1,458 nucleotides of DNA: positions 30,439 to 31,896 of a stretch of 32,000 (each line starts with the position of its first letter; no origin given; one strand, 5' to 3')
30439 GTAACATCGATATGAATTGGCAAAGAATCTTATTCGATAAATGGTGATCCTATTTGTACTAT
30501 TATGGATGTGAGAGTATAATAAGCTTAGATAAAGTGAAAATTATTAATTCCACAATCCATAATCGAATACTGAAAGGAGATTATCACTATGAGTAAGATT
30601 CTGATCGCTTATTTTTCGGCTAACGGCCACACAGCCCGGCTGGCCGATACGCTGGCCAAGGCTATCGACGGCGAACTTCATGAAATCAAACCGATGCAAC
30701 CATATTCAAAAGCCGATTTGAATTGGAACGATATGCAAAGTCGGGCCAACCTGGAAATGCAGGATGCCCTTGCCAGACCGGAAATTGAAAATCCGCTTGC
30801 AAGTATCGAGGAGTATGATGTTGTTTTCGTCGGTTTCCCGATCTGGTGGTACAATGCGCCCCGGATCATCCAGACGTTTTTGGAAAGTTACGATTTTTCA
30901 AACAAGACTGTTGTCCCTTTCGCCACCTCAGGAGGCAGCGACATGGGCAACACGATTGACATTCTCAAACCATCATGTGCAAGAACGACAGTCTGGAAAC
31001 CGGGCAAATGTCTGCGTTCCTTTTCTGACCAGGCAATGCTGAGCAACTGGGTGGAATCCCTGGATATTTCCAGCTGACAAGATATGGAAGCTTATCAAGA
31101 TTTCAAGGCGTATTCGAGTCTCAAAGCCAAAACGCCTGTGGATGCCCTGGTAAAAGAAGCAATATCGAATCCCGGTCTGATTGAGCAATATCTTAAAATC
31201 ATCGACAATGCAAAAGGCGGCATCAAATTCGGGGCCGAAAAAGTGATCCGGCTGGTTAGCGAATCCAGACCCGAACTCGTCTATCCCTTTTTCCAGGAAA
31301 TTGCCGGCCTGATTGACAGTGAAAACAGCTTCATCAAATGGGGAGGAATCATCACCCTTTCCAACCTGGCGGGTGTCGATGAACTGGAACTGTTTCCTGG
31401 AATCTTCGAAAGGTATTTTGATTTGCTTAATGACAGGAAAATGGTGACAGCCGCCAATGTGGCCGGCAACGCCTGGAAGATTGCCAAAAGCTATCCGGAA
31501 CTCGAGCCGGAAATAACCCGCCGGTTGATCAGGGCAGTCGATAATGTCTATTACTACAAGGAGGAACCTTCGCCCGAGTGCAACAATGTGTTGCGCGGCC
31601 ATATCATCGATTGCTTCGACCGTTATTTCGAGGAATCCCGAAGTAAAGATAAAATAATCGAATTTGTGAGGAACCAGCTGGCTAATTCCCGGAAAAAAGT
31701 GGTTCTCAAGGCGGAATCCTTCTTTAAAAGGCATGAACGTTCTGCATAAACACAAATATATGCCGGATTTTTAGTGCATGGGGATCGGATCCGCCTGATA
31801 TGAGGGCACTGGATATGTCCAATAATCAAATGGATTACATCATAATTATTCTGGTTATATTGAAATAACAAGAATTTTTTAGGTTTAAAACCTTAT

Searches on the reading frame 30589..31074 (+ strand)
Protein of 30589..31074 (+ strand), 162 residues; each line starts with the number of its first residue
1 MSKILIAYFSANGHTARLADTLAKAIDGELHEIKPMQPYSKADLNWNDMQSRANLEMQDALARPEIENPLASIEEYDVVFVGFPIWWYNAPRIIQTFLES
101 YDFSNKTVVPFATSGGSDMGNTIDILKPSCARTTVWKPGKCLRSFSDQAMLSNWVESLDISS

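Call 58: search_protein_families(library=pfam, proteins=[window:30589-31074:+], max_evalue=0.001)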
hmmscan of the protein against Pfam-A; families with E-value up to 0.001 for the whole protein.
window:30589-31074:+ (162 aa): 5 families
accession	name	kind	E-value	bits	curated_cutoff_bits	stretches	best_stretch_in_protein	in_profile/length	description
PF12682.12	Flavodoxin_4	-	4.3e-60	202.1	24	1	3-157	1-154/155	Flavodoxin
PF02525.22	Flavodoxin_2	-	4.5e-09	36.7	27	1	3-99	2-101/198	Flavodoxin-like fold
PF12724.12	Flavodoxin_5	-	3e-06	28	27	0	5-47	1-44/145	Flavodoxin domain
PF03358.20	FMN_red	-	2.9e-05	24.1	24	1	7-123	8-125/152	NADPH-dependent FMN reductase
PF12641.12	Flavodoxin_3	-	0.00045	20.5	27.5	0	67-116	32-79/160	Flavodoxin domain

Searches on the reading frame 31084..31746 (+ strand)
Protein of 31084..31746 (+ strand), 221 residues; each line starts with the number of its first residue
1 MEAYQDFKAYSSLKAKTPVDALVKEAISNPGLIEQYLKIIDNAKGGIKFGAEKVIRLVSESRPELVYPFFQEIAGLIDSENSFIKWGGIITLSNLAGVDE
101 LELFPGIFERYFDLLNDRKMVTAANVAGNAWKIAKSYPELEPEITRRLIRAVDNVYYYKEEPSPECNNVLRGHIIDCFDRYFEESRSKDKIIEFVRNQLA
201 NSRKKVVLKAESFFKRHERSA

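Call 58: search_protein_families(library=pfam, proteins=[window:31084-31746:+], max_evalue=0.001)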
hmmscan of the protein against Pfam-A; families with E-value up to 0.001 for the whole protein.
window:31084-31746:+ (221 aa): 2 families
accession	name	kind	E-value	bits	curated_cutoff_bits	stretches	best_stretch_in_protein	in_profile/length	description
PF01602.26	Adaptin_N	-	1.1e-07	31.3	37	1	62-210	108-249/524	Adaptin N terminal region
PF12717.13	Cnd1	-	0.00045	20.7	26.4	0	153-211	98-157/162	non-SMC mitotic condensation complex subunit 1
